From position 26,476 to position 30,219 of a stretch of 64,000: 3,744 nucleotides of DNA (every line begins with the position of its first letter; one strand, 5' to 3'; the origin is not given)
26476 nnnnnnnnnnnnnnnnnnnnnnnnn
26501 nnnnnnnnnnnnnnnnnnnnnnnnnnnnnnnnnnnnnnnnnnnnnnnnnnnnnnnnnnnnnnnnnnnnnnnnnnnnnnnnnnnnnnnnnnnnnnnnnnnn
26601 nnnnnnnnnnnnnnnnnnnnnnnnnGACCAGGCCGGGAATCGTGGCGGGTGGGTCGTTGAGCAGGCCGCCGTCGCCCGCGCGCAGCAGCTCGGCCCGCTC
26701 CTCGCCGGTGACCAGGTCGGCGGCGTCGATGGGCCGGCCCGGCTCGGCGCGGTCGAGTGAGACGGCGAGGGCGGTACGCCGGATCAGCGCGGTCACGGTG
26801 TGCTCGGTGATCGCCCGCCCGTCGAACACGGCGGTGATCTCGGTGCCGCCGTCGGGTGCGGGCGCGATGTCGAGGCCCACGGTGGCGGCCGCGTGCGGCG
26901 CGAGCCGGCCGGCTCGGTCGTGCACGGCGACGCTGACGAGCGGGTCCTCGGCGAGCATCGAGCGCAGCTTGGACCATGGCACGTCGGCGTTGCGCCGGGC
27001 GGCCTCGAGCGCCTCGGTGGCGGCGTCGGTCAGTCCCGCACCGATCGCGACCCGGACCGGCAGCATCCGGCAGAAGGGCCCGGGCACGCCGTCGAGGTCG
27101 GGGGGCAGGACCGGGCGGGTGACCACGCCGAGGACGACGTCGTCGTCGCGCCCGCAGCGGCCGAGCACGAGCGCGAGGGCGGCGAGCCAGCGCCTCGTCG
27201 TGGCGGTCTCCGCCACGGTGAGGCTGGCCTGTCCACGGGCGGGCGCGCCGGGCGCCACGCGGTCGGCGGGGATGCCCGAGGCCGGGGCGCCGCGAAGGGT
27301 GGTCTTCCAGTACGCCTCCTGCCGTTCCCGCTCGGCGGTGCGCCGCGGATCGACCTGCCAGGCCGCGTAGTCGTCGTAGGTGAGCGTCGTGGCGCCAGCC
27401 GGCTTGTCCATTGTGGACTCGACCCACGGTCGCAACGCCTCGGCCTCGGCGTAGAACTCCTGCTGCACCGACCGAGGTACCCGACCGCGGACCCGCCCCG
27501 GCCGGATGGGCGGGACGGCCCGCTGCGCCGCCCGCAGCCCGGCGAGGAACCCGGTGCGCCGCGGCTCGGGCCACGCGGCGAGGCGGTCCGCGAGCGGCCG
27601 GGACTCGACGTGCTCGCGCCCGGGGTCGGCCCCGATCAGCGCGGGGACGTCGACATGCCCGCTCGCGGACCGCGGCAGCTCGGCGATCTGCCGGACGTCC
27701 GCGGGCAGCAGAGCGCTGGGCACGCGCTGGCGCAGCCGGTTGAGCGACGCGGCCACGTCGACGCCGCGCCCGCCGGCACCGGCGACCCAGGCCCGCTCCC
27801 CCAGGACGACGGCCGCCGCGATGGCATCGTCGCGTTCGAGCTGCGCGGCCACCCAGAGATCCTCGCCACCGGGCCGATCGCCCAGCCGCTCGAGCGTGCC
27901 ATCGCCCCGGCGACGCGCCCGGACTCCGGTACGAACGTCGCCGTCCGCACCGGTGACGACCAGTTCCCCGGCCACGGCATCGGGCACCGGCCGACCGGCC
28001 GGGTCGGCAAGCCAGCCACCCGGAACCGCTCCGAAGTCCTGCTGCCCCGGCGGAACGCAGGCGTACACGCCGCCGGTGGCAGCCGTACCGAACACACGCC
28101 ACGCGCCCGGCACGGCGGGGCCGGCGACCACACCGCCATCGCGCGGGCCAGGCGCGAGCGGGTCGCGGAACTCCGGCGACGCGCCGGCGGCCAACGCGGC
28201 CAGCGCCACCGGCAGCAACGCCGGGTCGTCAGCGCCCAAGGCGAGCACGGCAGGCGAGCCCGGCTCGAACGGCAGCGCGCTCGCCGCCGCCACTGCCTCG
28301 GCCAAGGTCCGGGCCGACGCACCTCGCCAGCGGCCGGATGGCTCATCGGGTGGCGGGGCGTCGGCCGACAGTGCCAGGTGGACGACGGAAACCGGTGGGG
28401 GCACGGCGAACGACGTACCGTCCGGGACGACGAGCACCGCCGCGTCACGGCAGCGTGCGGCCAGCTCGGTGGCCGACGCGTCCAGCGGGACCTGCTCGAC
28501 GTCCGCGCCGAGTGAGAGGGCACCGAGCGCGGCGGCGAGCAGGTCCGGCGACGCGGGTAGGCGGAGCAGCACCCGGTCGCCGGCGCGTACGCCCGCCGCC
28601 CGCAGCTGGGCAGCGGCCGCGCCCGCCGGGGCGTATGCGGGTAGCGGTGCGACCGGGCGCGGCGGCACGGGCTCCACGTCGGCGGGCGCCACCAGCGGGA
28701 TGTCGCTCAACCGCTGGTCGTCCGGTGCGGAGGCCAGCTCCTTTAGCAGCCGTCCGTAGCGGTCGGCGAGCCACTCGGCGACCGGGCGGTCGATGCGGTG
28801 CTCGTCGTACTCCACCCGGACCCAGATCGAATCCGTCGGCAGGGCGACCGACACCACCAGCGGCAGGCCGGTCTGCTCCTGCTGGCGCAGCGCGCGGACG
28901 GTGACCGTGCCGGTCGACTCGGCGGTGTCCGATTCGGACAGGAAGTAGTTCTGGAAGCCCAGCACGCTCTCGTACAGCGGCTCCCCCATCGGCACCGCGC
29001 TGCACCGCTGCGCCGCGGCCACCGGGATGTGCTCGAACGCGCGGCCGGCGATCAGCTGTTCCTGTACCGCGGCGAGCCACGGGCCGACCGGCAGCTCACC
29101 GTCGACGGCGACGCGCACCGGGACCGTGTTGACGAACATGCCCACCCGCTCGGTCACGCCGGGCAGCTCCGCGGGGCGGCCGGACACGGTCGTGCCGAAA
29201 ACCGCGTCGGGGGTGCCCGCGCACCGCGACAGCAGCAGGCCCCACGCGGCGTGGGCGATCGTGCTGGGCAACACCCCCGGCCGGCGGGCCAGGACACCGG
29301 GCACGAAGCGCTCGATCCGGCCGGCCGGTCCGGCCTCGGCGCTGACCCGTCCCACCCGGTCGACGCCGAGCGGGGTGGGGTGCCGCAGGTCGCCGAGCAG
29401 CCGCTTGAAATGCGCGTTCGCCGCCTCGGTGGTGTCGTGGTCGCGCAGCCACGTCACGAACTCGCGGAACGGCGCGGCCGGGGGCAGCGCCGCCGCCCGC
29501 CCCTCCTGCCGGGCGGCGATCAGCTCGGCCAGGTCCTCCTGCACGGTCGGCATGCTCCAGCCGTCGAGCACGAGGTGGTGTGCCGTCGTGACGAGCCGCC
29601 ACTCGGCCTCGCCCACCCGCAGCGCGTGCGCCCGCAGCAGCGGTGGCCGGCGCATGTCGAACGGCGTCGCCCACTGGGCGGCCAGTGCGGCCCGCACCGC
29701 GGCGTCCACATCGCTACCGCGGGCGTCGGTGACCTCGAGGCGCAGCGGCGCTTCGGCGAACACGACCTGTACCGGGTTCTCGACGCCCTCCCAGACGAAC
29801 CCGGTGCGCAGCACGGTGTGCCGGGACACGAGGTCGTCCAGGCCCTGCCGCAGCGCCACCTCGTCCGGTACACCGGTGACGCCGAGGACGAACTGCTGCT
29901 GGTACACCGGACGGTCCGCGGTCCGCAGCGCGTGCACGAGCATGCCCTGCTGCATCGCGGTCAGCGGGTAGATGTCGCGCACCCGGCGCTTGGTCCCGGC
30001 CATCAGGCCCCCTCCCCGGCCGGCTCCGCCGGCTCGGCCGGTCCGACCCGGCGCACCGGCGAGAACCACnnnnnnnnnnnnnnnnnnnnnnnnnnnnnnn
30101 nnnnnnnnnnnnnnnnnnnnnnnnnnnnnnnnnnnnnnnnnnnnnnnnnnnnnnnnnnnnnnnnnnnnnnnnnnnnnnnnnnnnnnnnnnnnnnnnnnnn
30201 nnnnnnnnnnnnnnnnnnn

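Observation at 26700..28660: Fossil module inside the largest NRPS: dead A, missing T, internal N-terminal-like helix and half a C domain, all in frame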

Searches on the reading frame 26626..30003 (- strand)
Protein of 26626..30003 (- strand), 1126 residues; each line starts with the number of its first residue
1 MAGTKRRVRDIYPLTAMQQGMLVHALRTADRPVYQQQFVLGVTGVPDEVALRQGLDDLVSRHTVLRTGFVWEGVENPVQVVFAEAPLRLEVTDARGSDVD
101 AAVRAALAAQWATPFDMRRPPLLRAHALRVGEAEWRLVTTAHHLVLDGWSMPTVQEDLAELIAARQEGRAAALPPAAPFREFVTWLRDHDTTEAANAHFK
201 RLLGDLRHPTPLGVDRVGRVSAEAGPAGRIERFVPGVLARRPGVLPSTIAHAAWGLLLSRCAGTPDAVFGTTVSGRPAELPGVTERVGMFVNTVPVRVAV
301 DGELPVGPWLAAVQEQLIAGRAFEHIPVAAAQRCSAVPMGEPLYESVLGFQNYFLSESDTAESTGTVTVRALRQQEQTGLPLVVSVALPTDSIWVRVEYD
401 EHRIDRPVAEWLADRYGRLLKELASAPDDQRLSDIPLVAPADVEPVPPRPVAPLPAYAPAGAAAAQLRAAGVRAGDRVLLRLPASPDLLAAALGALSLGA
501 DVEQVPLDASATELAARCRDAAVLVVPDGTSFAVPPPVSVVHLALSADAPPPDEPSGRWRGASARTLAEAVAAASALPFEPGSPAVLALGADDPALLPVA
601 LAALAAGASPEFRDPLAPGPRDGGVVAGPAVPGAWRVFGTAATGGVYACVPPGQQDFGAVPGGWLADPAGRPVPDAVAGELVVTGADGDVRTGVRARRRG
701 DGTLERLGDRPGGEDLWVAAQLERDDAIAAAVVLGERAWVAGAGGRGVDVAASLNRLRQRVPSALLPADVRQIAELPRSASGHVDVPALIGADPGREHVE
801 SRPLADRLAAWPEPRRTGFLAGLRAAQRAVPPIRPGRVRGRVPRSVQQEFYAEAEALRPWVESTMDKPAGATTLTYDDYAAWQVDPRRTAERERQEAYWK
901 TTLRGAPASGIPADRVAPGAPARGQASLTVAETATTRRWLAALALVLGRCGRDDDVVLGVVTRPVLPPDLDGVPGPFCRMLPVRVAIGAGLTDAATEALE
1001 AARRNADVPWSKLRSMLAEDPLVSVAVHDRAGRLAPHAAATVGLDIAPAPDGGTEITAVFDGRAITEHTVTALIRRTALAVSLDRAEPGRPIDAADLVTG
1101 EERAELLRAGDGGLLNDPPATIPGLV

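Call 80: predict_structure(alignment_id=A2)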
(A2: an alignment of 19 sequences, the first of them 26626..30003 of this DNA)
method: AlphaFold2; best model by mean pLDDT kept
length: 1126 residues; sequences in the alignment: 19
mean_pLDDT: 71.0   pTM: 0.47
mean pLDDT of the five models: 71.0, 70.8, 70.1, 69.3, 65.9
residues with pLDDT >= 90: 97; 70-90: 601; 50-70: 227; < 50: 201
segments of 3 or more residues with pLDDT < 50: 1-8, 13-17, 72-77, 177-225, 273-293, 324-364, 377-379, 552-559, 792-802, 826-839, 862-871, 1113-1115, 1118-1126
pLDDT, mean of each block of 10 residues (from residue 1): 40 48 53 70 88 86 65 45 69 87 85 73 87 90 58 77 86 58 38 45 38 41 55 68 71 82 65 37 34 61 84 75 45 27 29 30 65 60 66 74 69 85 85 71 60 80 89 86 82 86 74 78 84 70 65 47 76 87 83 80 89 68 70 79 84 80 79 76 85 82 78 75 84 85 80 76 72 78 71 40 63 80 58 37 67 71 39 59 74 88 77 68 87 91 91 88 78 68 88 91 89 84 89 80 91 91 86 91 86 81 66 49 38
secondary structure, 60 per line:
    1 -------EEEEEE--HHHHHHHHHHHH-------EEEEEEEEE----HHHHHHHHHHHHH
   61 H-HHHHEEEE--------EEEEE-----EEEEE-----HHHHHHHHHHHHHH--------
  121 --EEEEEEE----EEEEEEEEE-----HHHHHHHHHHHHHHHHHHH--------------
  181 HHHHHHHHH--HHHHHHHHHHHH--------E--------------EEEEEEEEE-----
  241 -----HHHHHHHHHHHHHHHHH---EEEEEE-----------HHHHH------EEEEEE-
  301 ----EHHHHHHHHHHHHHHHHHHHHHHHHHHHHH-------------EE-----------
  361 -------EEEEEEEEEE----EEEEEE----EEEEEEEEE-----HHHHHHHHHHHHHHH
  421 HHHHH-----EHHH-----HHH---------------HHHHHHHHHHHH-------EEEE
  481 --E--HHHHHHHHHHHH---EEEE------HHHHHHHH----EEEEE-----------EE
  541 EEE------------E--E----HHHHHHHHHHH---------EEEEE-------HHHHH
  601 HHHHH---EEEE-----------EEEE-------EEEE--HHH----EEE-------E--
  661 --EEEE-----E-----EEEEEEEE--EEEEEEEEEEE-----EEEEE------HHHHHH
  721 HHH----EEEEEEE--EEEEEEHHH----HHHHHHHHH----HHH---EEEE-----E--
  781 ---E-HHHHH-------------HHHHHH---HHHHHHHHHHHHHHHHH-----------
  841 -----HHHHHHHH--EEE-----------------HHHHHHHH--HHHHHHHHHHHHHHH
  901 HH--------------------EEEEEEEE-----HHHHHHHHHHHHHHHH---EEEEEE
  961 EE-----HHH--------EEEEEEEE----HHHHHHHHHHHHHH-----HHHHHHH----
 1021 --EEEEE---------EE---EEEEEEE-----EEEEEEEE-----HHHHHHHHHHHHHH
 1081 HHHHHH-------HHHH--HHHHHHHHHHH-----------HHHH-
elements in order (helices of 4 or more, strands of 3 or more residues): E8-13 H16-27 E35-43 H48-61 H63-66 E67-70 E79-83 E89-93 H99-112 E123-129 E134-142 H148-166 H181-189 H192-203 E227-235 H246-262 E266-271 H283-287 E294-299 H306-334 E368-377 E382-387 E392-400 H406-425 H458-469 E477-480 H486-497 E501-504 H511-518 E523-527 E539-543 H564-574 E584-588 H596-605 E609-612 E624-627 E635-638 E648-650 E663-666 E678-685 E688-698 E704-708 H715-723 E728-734 E737-742 H750-758 E769-772 H786-790 H804-809 H813-829 H846-853 E856-858 H876-883 H886-902 E923-930 H936-951 E955-962 E979-986 H991-1004 H1010-1016 E1023-1027 E1042-1048 E1054-1061 H1067-1086 H1094-1097 H1100-1110 H1122-1125

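Call 82: fold_search(model_id=the predicted structure, library=pdb)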
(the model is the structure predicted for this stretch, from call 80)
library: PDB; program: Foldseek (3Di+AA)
matches with E <= 10: 1367; with E <= 0.001: 731
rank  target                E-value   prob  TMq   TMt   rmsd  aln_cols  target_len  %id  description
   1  9up2_A                2.4e-39  1.00  0.48  0.37  11.6      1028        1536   21  PvdL-E2-C3-A3-PCP3 in complex with MLP (NRPS cross-module) (released 2026-04-01)
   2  8hlk                  3.4e-38  1.00  0.46  0.55   9.5       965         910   20  Structure of McyB-C1A1 complexed with L-Leu and AMP (released 2023-12-13)
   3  9bfd_B                7.0e-38  1.00  0.41  0.44  12.6      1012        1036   20  Tyrocidine synthetase modules 1 and 2 crosslinked in the condensation state, complex A (released 2024-10-09)
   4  6p1j_B                1.4e-37  1.00  0.40  0.45  11.7       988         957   20  The structure of condensation and adenylation domains of teixobactin-producing nonribosomal peptide synthetase Txo2 se (released 2019-05-29)
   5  6p1j_A                3.0e-37  1.00  0.42  0.47  11.1       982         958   20  The structure of condensation and adenylation domains of teixobactin-producing nonribosomal peptide synthetase Txo2 se (released 2019-05-29)
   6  2vsq                  6.0e-35  1.00  0.38  0.35  12.3       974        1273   20  Structure of surfactin A synthetase C (SrfA-C), a nonribosomal peptide synthetase termination module (released 2008-07-08)
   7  5t3d                  3.4e-34  1.00  0.46  0.49  13.8      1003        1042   18  Crystal structure of holo-EntF a nonribosomal peptide synthetase in the thioester-forming conformation (released 2016-09-21)
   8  9lcq_A                9.6e-34  1.00  0.38  0.33  11.1       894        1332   22  PvdL-E2-C3-A3(R3393A) in complex with MLP (NRPS cross-module) (released 2026-01-07)
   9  9meh                  4.6e-33  1.00  0.41  0.28  11.2       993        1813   17  Crystal structure of the dimodular LgrA after protein ligation (released 2025-03-05)
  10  6n8e                  4.9e-33  1.00  0.39  0.34  11.4      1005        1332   17  Crystal structure of holo-ObiF1, a five domain nonribosomal peptide synthetase from Burkholderia diffusa (released 2019-07-24)
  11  4zxh                  1.0e-32  1.00  0.46  0.40  10.0      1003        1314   16  Crystal Structure of holo-AB3403 a four domain nonribosomal peptide synthetase from Acinetobacter Baumanii (released 2015-12-30)
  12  6mg0_B                1.2e-32  1.00  0.42  0.30  10.4      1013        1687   17  Crystal structure of a 5-domain construct of LgrA in the thiolation state (released 2019-11-20)
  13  9lcp_A                1.3e-32  1.00  0.37  0.33  11.5       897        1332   22  PvdL-E2-C3-A3 in complex with MLP (NRPS cross-module) (released 2026-01-07)
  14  6mg0_A                2.1e-32  1.00  0.42  0.30  11.0      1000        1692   17  Crystal structure of a 5-domain construct of LgrA in the thiolation state (released 2019-11-20)
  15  5ja1_A                4.3e-32  1.00  0.40  0.37  15.4       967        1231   17  EntF, a Terminal Nonribosomal Peptide Synthetase Module Bound to the MbtH-Like Protein YbdZ (released 2016-09-14)
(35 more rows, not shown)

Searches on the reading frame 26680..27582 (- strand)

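Call 8: search_protein_families(library=pfam, proteins=[window:26680-27582:-], max_evalue=10)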
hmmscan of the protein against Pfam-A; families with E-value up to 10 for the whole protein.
seq(301 aa): 1 family
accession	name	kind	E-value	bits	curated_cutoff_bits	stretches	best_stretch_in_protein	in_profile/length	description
PF00668.25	Condensation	-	2e-11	43.7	30.6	1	66-211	171-339/456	Condensation domain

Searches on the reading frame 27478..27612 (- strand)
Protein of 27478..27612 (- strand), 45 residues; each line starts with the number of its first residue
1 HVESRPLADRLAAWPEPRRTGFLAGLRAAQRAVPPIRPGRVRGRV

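Call 75: search_solved_structures(query=window:27478-27612:-, max_evalue=10, show_alignments=3)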
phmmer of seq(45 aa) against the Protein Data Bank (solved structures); distinct sequences matched with E-value up to 10: 4.
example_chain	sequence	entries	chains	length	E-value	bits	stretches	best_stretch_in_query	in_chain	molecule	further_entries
3g5q_A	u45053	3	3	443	0.059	17.1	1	14-39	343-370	Methylenetetrahydrofolate--tRNA-(uracil-5-)-methyltransferase trmFO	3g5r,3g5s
9ueq_A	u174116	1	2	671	1.1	13.1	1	7-30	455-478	Pyruvate carboxylase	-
9ubg_A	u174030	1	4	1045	1.9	12.4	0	7-30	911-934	Pyruvate carboxylase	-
9vmh_A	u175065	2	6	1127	2.1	12.3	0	7-30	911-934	Pyruvate carboxylase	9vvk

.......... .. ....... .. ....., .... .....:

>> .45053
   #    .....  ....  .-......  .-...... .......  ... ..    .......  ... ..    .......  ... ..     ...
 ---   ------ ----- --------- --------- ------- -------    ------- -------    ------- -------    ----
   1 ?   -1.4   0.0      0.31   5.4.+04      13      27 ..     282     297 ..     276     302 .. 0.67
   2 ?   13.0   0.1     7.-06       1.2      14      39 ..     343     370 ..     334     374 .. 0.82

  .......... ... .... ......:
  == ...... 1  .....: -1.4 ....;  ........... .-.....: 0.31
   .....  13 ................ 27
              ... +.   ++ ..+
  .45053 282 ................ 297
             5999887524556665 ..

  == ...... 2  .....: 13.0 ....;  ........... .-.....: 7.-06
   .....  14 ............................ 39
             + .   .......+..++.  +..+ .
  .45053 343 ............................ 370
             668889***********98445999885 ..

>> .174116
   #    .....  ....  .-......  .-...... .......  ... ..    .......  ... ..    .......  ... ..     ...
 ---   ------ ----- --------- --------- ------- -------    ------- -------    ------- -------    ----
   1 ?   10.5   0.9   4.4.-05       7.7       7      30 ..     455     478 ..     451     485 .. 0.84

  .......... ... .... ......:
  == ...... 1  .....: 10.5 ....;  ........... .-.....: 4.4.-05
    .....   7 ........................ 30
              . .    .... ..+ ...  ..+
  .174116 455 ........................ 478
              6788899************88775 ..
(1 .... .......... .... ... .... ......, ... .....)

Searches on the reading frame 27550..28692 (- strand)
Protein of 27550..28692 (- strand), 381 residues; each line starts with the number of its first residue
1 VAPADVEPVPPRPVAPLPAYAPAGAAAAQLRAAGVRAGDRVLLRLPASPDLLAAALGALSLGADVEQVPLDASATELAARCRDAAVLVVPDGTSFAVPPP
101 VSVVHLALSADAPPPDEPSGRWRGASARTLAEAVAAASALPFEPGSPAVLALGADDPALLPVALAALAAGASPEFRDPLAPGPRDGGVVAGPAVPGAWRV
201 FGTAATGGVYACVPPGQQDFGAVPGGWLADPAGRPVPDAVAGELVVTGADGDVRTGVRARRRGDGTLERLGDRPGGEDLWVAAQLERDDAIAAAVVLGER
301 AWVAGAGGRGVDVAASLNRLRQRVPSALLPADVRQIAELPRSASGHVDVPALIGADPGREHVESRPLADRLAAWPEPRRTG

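Call 8: search_protein_families(library=pfam, proteins=[window:27550-28692:-], max_evalue=10)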
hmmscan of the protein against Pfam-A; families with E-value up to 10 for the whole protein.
seq(381 aa): 1 family
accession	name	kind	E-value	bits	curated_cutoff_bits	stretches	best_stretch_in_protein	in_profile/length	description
PF00501.34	AMP-binding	-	2.8e-09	36.7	29.9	2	23-89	31-97/384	AMP-binding enzyme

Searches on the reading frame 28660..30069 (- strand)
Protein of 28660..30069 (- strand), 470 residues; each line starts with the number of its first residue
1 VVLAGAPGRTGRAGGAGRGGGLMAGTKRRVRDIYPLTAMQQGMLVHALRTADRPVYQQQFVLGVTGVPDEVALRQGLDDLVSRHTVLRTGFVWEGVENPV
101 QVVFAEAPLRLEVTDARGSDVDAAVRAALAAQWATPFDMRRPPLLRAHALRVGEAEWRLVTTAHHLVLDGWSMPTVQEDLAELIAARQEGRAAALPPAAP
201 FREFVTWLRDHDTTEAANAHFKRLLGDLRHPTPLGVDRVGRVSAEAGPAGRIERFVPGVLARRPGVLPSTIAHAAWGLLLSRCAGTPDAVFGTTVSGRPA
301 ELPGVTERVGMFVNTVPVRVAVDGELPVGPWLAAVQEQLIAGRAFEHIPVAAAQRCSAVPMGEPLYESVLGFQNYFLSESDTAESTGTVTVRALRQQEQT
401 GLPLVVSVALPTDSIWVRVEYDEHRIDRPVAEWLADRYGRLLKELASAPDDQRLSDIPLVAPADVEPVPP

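Call 8: search_protein_families(library=pfam, proteins=[window:28660-30069:-], max_evalue=10)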
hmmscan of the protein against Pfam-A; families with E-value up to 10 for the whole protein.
seq(470 aa): 1 family
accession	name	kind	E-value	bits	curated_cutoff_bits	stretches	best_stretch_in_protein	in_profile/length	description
PF00668.25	Condensation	-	5.8e-62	210.3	30.6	2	31-215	2-189/456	Condensation domain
